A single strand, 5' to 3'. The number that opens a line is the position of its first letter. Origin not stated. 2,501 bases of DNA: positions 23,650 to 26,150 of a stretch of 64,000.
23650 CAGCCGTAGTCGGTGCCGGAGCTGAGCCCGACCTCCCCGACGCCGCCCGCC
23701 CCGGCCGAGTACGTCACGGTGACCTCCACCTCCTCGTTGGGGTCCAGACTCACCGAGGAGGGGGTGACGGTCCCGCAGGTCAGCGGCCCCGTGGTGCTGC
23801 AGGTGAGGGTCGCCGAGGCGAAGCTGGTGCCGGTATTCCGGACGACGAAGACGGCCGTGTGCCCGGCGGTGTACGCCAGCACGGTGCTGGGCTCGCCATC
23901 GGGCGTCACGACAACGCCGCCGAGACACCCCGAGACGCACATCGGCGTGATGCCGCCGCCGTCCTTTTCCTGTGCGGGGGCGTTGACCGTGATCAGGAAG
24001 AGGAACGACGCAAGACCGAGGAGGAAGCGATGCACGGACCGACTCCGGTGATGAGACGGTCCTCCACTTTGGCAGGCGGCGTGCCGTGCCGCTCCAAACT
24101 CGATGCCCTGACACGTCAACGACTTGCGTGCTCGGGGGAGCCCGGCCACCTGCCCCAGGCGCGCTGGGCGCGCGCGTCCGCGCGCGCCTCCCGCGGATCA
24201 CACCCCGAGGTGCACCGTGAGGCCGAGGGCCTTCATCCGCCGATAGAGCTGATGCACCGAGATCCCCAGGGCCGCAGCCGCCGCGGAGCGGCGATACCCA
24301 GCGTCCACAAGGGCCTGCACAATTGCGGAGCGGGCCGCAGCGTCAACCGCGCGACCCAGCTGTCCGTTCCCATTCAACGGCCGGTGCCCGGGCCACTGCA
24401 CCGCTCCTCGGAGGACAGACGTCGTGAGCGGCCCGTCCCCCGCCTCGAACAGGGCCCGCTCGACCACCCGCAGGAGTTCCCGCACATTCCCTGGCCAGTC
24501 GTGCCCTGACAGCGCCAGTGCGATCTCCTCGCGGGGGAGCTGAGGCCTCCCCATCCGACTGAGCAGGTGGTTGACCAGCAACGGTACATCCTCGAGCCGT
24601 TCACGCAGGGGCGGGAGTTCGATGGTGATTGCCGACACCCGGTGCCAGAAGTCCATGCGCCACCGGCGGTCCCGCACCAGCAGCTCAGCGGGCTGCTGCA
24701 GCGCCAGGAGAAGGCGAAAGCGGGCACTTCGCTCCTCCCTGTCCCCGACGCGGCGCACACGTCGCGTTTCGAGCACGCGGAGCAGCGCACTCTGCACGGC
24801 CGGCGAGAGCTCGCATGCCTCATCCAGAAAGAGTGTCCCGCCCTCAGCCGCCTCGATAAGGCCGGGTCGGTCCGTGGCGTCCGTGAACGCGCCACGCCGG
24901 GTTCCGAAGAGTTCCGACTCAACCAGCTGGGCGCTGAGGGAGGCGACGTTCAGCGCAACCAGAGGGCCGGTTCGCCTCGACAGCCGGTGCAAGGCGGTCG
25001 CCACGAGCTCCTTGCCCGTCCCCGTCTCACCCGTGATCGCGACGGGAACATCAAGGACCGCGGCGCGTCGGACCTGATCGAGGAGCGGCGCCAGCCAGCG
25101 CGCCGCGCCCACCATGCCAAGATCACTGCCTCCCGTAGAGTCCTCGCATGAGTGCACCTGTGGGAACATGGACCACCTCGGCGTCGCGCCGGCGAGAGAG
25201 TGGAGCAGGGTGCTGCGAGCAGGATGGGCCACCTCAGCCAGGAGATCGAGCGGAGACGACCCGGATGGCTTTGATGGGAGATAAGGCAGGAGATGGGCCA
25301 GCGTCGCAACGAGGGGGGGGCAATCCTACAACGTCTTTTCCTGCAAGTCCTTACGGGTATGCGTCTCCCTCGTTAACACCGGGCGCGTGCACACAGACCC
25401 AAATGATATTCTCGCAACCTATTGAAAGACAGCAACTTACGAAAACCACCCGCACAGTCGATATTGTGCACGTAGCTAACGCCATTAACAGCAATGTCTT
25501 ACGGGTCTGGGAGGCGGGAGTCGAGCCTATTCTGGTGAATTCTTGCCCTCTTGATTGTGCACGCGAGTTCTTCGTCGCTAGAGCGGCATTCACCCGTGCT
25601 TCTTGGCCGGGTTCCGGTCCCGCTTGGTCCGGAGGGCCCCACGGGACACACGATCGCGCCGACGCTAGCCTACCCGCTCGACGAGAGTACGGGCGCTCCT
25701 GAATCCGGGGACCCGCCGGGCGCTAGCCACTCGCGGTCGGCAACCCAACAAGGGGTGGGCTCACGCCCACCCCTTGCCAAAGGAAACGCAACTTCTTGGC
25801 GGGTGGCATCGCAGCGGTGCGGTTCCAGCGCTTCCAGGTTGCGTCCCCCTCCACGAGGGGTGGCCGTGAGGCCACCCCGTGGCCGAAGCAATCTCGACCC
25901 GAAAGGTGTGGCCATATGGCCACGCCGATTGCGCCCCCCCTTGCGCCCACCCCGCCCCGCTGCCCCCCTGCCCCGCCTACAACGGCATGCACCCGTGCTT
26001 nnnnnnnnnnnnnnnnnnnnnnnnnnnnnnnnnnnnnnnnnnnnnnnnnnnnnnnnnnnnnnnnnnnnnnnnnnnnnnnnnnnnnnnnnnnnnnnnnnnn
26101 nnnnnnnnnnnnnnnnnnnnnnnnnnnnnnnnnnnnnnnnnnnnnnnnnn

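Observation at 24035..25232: Sensor-less sigma54-type AAA+ activator with a GAFTDA loop directly upstream of the Rhs gene, plus a candidate -24/-12 promoter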

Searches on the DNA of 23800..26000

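Call 77: search_rna_families(source=window, start=23800, end=26000, threshold=evalue, max_evalue=1)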
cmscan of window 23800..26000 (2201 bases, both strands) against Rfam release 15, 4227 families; matches with E-value up to 1: 1.
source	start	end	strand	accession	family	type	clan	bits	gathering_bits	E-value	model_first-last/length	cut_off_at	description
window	25850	25878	+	RF00629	P24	Gene;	-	14.5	100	0.51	227-255/255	no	Pseudomonas sRNA P24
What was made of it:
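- Tried and rejected: Nothing relevant in 23800-26000 (call 77).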
